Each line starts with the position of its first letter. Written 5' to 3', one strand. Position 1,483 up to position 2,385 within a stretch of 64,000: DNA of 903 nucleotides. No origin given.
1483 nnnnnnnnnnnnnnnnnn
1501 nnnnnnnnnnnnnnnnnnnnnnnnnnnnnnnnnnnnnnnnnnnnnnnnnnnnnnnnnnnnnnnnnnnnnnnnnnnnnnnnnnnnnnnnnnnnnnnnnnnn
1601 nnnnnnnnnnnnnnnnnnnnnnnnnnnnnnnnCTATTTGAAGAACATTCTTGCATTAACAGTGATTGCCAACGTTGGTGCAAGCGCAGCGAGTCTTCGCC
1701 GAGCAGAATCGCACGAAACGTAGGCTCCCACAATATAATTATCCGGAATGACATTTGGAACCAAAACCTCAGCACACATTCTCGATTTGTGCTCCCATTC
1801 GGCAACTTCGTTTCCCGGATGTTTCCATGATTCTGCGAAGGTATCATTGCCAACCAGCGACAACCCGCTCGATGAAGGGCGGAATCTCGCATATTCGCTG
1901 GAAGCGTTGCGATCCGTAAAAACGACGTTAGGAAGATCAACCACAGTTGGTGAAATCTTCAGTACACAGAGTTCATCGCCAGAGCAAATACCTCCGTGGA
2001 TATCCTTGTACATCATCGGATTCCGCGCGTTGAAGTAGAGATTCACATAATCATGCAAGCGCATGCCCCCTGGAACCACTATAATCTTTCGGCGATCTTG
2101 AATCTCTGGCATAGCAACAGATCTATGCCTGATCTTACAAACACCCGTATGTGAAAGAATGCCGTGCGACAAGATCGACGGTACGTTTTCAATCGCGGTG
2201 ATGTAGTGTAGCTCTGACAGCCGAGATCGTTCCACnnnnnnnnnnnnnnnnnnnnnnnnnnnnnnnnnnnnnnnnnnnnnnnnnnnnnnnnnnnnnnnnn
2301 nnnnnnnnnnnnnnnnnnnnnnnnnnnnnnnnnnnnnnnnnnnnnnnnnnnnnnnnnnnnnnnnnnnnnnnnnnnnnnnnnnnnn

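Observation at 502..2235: DarT-DarG toxin-antitoxin / anti-phage module beside the prophage immunity region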

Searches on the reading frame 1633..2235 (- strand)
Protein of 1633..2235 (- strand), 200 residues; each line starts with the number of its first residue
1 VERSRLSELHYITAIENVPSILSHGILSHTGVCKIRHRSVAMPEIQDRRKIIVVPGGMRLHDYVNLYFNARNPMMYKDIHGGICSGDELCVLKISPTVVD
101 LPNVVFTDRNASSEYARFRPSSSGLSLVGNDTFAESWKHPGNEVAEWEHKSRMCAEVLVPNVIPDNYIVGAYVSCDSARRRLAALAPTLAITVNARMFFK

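Call 3: search_protein_families(library=pfam, proteins=[window:1633-2235:-], max_evalue=0.01)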
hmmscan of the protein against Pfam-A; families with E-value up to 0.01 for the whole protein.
window:1633-2235:- (200 aa): 1 family
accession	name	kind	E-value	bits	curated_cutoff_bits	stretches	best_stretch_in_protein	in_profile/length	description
PF14487.12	DarT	-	2.4e-39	135.6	22.5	1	10-186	1-183/201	ssDNA thymidine ADP-ribosyltransferase, DarT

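Call 4: search_protein_families(library=padloc, proteins=[window:1633-2235:-], max_evalue=0.01)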
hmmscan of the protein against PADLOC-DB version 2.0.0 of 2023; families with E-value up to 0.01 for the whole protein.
window:1633-2235:- (200 aa): 1 family
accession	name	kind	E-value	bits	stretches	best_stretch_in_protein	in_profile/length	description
PDLC02991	DarT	-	4.5e-37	125.8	1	7-198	10-195/196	-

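Call 15: search_solved_structures(query=window:1633-2235:-, show_alignments=2, max_evalue=0.01)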
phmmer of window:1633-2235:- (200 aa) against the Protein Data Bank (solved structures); distinct sequences matched with E-value up to 0.01: 2.
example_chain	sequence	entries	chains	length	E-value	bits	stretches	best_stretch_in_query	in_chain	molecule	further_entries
7omu_AAA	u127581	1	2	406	1.5e-17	66.9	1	5-178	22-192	Macro domain-containing protein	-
7omv_AAA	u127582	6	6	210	4.7e-11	45.7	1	8-131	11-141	DarT domain-containing protein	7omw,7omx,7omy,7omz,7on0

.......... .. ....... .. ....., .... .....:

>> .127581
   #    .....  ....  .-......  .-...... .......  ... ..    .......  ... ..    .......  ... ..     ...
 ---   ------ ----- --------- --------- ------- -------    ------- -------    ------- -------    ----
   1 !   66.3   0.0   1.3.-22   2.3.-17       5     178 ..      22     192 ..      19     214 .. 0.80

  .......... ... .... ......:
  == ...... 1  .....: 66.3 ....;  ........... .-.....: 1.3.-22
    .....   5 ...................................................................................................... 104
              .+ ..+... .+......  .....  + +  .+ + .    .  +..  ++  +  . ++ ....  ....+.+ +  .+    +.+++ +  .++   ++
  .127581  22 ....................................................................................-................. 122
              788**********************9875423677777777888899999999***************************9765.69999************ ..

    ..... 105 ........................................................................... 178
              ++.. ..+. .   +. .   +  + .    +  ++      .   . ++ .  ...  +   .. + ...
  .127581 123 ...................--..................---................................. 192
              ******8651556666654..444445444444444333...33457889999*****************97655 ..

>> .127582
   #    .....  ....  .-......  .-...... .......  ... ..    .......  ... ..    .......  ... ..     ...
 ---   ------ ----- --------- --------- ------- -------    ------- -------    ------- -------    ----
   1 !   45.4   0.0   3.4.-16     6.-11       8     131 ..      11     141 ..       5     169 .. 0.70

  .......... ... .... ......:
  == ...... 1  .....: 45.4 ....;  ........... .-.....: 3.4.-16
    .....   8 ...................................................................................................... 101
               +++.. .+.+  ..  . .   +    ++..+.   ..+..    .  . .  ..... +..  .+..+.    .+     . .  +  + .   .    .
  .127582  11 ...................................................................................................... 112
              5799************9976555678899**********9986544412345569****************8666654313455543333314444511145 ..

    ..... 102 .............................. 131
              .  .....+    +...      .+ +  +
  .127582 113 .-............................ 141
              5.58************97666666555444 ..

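Call 23: find_encoding_contigs(protein=window:1633-2235:-, flank=10000, max_places=6)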
Protein window:1633-2235:- (200 aa): no gene with exactly this product is on record in the collection.

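Call 72: predict_structure(protein=window:1633-2235:-)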
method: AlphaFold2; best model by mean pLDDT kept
length: 200 residues; sequences in the alignment: 1
mean_pLDDT: 30.3   pTM: 0.29
mean pLDDT of the five models: 30.3, 29.3, 26.8, 25.5, 24.8
residues with pLDDT >= 90: 0; 70-90: 0; 50-70: 2; < 50: 198
segments of 3 or more residues with pLDDT < 50: 1-59, 61-89, 91-200
pLDDT, mean of each block of 10 residues (from residue 1): 24 23 22 26 26 44 43 34 41 34 25 41 38 34 27 25 23 28 25 23
secondary structure, 60 per line:
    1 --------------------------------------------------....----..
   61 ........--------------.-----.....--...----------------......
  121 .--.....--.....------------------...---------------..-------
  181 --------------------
elements in order: E51-54 H60-68 E89-93 E115-121 E124-128 H131-135 E154-156

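Call 88: find_homologous_proteins(query=window:1633-2235:-, max_evalue=1e-10)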
Query window:1633-2235:- (200 aa): 1533 proteins with E <= 1e-10 among 1674 candidates; the best 120 are listed.
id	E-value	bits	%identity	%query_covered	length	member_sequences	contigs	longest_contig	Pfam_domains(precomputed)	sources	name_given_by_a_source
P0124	1.2e-92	327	73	100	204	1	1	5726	PF14487.13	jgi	jgi:hypothetical protein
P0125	1.2e-91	323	100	72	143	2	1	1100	PF14487.13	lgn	-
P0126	8.5e-90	317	69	100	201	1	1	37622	PF14487.13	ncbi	ncbi:MAG: DUF4433 domain-containing protein [bacterium]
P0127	4.4e-68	247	59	99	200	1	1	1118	PF14487.13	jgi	jgi:hypothetical protein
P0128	3.4e-65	237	56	100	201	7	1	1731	PF14487.13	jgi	-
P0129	1.6e-64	235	56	100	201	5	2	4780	PF14487.13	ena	-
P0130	2.4e-64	234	57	100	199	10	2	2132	PF14487.13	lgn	-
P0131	3.8e-64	234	57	100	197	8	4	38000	PF14487.13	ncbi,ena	-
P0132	1.9e-63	231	54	100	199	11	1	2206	PF14487.13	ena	-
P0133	5.4e-63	230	51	100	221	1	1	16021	PF14487.13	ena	-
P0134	6.1e-63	230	56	100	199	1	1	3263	PF14487.13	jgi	jgi:hypothetical protein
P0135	1.9e-62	228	54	100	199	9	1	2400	PF14487.13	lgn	-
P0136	2.0e-62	228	55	100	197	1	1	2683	PF14487.13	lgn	-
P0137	2.4e-62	228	56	100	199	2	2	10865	PF14487.13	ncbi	-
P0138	6.3e-62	226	55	100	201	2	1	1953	PF14487.13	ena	-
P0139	9.1e-62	226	55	100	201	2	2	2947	PF14487.13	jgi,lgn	-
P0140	1.4e-61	225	54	100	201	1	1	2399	PF14487.13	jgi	jgi:hypothetical protein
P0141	2.0e-61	225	53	100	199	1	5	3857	PF14487.13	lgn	-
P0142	3.3e-61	224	56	100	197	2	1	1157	PF14487.13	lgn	-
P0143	7.2e-61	223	54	100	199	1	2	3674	PF14487.13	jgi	jgi:hypothetical protein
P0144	9.6e-61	223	52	100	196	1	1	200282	PF14487.13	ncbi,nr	ncbi:MAG: hypothetical protein KatS3mg043_0329 [Rhodothermaceae bacterium]|nr:MAG: hypothetical prot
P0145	2.6e-60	221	53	100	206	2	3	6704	PF14487.13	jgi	jgi:hypothetical protein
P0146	5.0e-60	220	53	100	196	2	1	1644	PF14487.13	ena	-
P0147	5.2e-60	220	54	100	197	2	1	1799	PF14487.13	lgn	-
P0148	5.2e-60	220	54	100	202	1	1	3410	PF14487.13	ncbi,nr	ncbi:MAG: DUF4433 domain-containing protein [Ktedonobacteraceae bacterium]|nr:DUF4433 domain-contain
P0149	5.9e-60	220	56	100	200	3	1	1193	PF14487.13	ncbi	-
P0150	6.0e-60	220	55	100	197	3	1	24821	PF14487.13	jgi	jgi:hypothetical protein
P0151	6.8e-60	220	52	100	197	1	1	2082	PF14487.13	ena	-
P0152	7.7e-60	220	54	100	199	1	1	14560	PF14487.13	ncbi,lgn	-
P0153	8.9e-60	219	55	100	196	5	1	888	PF14487.13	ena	-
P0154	1.7e-59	219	53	100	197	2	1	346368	PF14487.13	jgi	jgi:ssDNA thymidine ADP-ribosyltransferase, DarT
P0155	1.9e-59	218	52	100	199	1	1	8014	PF14487.13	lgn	-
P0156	2.2e-59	218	53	100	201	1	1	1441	PF14487.13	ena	-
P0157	2.4e-59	218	54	96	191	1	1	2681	PF14487.13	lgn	-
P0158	2.5e-59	218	54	100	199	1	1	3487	PF14487.13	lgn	-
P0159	3.0e-59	218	56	95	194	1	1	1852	PF14487.13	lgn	-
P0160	3.4e-59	218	54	100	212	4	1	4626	PF14487.13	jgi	-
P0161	3.7e-59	217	52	100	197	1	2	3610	PF14487.13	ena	-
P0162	3.9e-59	217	56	100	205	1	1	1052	PF14487.13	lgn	-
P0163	6.0e-59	217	53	100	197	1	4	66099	PF14487.13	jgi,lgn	-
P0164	6.2e-59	217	54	100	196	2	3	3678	PF14487.13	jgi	jgi:hypothetical protein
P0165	6.9e-59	217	54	100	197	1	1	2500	PF14487.13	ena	-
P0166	6.9e-59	217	52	100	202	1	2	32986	PF14487.13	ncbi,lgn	ncbi:MAG: DUF4433 domain-containing protein [Egibacteraceae bacterium]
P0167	7.0e-59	217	53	100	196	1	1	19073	PF14487.13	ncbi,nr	ncbi:MAG: DUF4433 domain-containing protein [Nitrospirota bacterium]|nr:DUF4433 domain-containing pr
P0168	7.8e-59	216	55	100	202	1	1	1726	PF14487.13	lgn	-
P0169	7.8e-59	216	54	100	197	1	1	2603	PF14487.13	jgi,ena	jgi:hypothetical protein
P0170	9.7e-59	216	53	100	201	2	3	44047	PF14487.13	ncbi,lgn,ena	-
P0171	1.0e-58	216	50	100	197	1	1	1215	PF14487.13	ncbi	-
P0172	1.0e-58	216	57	93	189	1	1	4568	PF14487.13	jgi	jgi:hypothetical protein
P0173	1.0e-58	216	53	100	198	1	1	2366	PF14487.13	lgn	-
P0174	1.2e-58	216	53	100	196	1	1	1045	PF14487.13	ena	-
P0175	1.2e-58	216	53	100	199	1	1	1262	PF14487.13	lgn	-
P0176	1.2e-58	216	53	100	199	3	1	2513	PF14487.13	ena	-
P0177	1.2e-58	216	52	100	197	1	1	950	PF14487.13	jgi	-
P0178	1.4e-58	216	52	100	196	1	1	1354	PF14487.13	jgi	jgi:hypothetical protein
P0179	1.5e-58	215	55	100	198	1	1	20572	PF14487.13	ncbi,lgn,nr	ncbi:MAG TPA: DUF4433 domain-containing protein [Candidatus Methylomirabilis sp.]|nr:DUF4433 domain-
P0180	1.5e-58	215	55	100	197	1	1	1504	PF14487.13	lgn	-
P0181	1.6e-58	215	54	100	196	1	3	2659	PF14487.13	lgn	-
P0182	1.8e-58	215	53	100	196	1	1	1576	PF14487.13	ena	-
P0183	2.9e-58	215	53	100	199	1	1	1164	PF14487.13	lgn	-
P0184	3.0e-58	214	53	100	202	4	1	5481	PF14487.13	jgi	-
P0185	3.9e-58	214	53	100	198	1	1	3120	PF14487.13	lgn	-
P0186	4.0e-58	214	51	100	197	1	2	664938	PF14487.13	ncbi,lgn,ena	-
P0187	4.4e-58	214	52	100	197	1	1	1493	PF14487.13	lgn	-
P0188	4.9e-58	214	53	100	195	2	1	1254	PF14487.13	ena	-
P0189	5.3e-58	214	55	100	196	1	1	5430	PF14487.13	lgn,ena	-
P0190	8.7e-58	213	50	100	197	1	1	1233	PF14487.13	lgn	-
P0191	9.1e-58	213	52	100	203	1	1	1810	PF14487.13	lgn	-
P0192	9.5e-58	213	52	100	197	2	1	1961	PF14487.13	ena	-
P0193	1.1e-57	213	56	100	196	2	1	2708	PF14487.13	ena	-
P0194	1.1e-57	213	53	100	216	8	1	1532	PF14487.13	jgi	-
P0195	1.3e-57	212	53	100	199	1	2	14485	PF14487.13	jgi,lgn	jgi:hypothetical protein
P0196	1.3e-57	212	54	100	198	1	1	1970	PF14487.13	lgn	-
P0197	1.4e-57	212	52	100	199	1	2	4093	PF14487.13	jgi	jgi:ssDNA thymidine ADP-ribosyltransferase, DarT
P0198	1.5e-57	212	52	100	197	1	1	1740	PF14487.13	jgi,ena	-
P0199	1.6e-57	212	53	100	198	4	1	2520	PF14487.13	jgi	jgi:hypothetical protein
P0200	1.8e-57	212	53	100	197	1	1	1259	PF14487.13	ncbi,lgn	-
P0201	1.9e-57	212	52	100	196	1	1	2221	PF14487.13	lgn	-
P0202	2.0e-57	212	53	100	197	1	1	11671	PF14487.13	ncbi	-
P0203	2.0e-57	212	54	100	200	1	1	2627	PF14487.13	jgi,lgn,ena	-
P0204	2.1e-57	212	50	100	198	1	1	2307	PF14487.13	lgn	-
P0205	2.1e-57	212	54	100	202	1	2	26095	PF14487.13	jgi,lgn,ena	jgi:ssDNA thymidine ADP-ribosyltransferase, DarT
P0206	2.3e-57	212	52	100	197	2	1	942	PF14487.13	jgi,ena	-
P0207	2.4e-57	212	52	100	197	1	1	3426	PF14487.13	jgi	jgi:hypothetical protein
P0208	2.6e-57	211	51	100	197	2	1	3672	PF14487.13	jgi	jgi:hypothetical protein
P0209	2.8e-57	211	51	99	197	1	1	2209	PF14487.13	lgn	-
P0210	3.0e-57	211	52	100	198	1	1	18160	PF14487.13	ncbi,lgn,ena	-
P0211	3.5e-57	211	50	100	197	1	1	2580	PF14487.13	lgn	-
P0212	3.7e-57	211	50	100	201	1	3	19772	PF14487.13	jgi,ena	-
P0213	4.0e-57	211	52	100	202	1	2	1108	PF14487.13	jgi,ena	-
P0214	4.0e-57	211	55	100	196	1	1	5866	PF14487.13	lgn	-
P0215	4.5e-57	211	53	100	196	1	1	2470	PF14487.13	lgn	-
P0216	4.6e-57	211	53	100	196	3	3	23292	PF14487.13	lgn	-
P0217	4.9e-57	211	53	100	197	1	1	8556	PF14487.13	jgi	jgi:hypothetical protein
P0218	5.5e-57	210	54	100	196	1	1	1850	PF14487.13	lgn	-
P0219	6.2e-57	210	53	100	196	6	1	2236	PF14487.13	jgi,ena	-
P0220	6.6e-57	210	51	100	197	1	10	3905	PF14487.13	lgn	-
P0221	6.6e-57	210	55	100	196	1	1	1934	PF14487.13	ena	-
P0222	7.1e-57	210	55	100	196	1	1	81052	PF14487.13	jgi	jgi:hypothetical protein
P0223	7.3e-57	210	53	100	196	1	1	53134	PF14487.13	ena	-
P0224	7.4e-57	210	52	100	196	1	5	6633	PF14487.13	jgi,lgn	jgi:hypothetical protein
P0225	7.5e-57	210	53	100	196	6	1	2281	PF14487.13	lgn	-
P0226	7.7e-57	210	53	100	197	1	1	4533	PF14487.13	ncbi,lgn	-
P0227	8.0e-57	210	52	100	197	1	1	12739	PF14487.13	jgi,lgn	-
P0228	9.0e-57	210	54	100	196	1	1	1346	PF14487.13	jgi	jgi:ssDNA thymidine ADP-ribosyltransferase, DarT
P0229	9.6e-57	210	52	100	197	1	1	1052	PF14487.13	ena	-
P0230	1.0e-56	209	51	100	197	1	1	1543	PF14487.13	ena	-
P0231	1.1e-56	209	54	100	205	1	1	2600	PF14487.13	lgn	-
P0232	1.1e-56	209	53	100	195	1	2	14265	PF14487.13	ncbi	-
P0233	1.1e-56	209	54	100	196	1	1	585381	PF14487.13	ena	-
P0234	1.1e-56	209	54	100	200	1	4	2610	PF14487.13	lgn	-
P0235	1.2e-56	209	52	100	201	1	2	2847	PF14487.13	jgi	jgi:hypothetical protein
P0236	1.2e-56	209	53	100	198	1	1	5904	PF14487.13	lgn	-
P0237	1.2e-56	209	51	100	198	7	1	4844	PF14487.13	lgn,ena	-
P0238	1.3e-56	209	52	100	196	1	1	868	PF14487.13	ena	-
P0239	1.3e-56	209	52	100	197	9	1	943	PF14487.13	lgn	-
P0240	1.5e-56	209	51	100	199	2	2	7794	PF14487.13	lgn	-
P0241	1.5e-56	209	51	100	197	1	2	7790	PF14487.13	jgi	jgi:hypothetical protein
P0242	1.8e-56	209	54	100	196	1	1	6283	PF14487.13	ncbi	-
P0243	1.9e-56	209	53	100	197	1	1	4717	PF14487.13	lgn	-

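Call 89: list_cluster_members(proteins=[window:1633-2235:-, window:502-1620:-, P0125])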
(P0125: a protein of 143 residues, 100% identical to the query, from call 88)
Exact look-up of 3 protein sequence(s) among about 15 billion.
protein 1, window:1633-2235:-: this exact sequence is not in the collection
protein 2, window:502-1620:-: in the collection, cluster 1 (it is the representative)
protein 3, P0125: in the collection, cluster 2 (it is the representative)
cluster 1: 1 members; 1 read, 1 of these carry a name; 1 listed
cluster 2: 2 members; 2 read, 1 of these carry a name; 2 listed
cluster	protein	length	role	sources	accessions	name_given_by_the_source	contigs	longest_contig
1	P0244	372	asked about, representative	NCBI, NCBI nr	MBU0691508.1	macro domain-containing protein [bacterium]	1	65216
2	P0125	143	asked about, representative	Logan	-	-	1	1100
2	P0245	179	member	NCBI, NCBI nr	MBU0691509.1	DUF4433 domain-containing protein [bacterium]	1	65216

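Call 92: search_protein_families(library=ncbifam, proteins=[window:1633-2235:-], max_evalue=0.001)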
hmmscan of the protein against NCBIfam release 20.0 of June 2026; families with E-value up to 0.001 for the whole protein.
window:1633-2235:- (200 aa): 1 family
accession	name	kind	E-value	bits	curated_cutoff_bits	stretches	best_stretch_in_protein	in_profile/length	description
NF048013.1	toxin_DarT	equivalog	1.3e-31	109.9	150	1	9-196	1-201/204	type II toxin-antitoxin system toxin DNA ADP-ribosyl transferase DarT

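Call 95: predict_structure(alignment_id=A3)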
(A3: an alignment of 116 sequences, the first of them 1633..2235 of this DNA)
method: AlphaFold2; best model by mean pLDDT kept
length: 200 residues; sequences in the alignment: 116
mean_pLDDT: 95.8   pTM: 0.91
mean pLDDT of the five models: 95.8, 95.4, 95.0, 94.9, 94.1
residues with pLDDT >= 90: 187; 70-90: 13; 50-70: 0; < 50: 0
segments of 3 or more residues with pLDDT < 50: none
pLDDT, mean of each block of 10 residues (from residue 1): 95 98 98 95 91 95 98 95 91 98 97 94 93 95 95 97 98 98 98 97
secondary structure, 60 per line:
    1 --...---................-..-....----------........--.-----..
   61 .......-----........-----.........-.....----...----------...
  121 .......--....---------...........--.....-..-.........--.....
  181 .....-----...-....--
elements in order: E9-14 H15-24 H29-32 H43-50 E63-67 H73-80 E89-94 H96-100 E105-107 E118-120 H121-127 H130-133 H143-153 E156-160 E168-173 H176-185 E191-193 H195-198
